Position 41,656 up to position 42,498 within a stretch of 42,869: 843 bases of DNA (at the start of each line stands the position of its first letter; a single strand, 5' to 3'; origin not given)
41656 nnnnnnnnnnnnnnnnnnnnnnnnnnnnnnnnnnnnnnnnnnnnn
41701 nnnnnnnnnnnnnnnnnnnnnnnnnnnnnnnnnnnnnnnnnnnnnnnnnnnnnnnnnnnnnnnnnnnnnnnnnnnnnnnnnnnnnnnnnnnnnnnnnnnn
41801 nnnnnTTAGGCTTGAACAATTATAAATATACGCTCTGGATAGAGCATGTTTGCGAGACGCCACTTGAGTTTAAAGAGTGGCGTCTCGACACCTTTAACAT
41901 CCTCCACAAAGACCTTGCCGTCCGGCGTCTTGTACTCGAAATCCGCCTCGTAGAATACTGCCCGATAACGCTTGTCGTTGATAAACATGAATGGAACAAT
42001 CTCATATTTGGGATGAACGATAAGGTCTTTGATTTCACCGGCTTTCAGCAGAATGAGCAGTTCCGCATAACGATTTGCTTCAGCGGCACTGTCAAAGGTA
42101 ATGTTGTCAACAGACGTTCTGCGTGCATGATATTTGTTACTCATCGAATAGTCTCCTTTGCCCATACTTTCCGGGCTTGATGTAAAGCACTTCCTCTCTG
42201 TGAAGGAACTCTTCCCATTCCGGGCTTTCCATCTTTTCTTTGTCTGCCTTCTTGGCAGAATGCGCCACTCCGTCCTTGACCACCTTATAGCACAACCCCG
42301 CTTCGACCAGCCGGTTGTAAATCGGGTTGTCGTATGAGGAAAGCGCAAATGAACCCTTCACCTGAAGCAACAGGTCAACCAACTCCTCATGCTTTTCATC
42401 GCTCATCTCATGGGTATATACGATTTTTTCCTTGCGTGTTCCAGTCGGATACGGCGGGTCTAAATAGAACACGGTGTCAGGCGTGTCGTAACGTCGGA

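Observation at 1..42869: Apparent total absence of GATC in a phage that encodes a Dam-class methyltransferase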

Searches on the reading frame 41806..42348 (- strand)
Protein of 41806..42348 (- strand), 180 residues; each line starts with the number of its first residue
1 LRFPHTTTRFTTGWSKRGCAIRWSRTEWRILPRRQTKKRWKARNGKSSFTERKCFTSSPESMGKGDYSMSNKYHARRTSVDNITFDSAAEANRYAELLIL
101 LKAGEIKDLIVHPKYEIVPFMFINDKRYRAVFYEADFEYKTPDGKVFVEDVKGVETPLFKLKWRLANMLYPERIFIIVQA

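Call 15: search_protein_families(library=phrogs, proteins=[window:41806-42348:-], max_evalue=0.001)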
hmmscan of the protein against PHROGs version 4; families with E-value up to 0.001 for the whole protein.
window:41806-42348:- (180 aa): 2 families
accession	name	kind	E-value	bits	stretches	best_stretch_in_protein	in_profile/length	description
phrog_190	-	DNA, RNA and nucleotide metabolism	1.7e-38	133.8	1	31-177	133-281/338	Holliday junction resolvase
phrog_32087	-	unknown function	0.0001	23.6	1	129-165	15-55/67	-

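Call 42: search_protein_families(library=pfam, proteins=[window:41806-42348:-], max_evalue=0.01)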
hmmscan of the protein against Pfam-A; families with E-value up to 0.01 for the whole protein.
window:41806-42348:- (180 aa): 1 family
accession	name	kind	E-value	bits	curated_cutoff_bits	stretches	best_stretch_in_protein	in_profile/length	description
PF06356.17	DUF1064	-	5.7e-22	78.8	24.7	1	71-173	2-105/117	Protein of unknown function (DUF1064)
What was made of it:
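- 41806..42348 (-): DUF1064 / Holliday-junction-resolvase-like gene immediately downstream of the methyltransferase (replication-recombination module, not a restriction enzyme). PF06356 E=5.7e-22 (call 42); PHROG 190 (call 15).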

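Call 76: search_protein_families(library=padloc, proteins=[window:41806-42348:-], max_evalue=0.001)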
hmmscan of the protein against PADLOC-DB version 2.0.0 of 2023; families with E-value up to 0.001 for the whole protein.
window:41806-42348:- (180 aa): 0 families
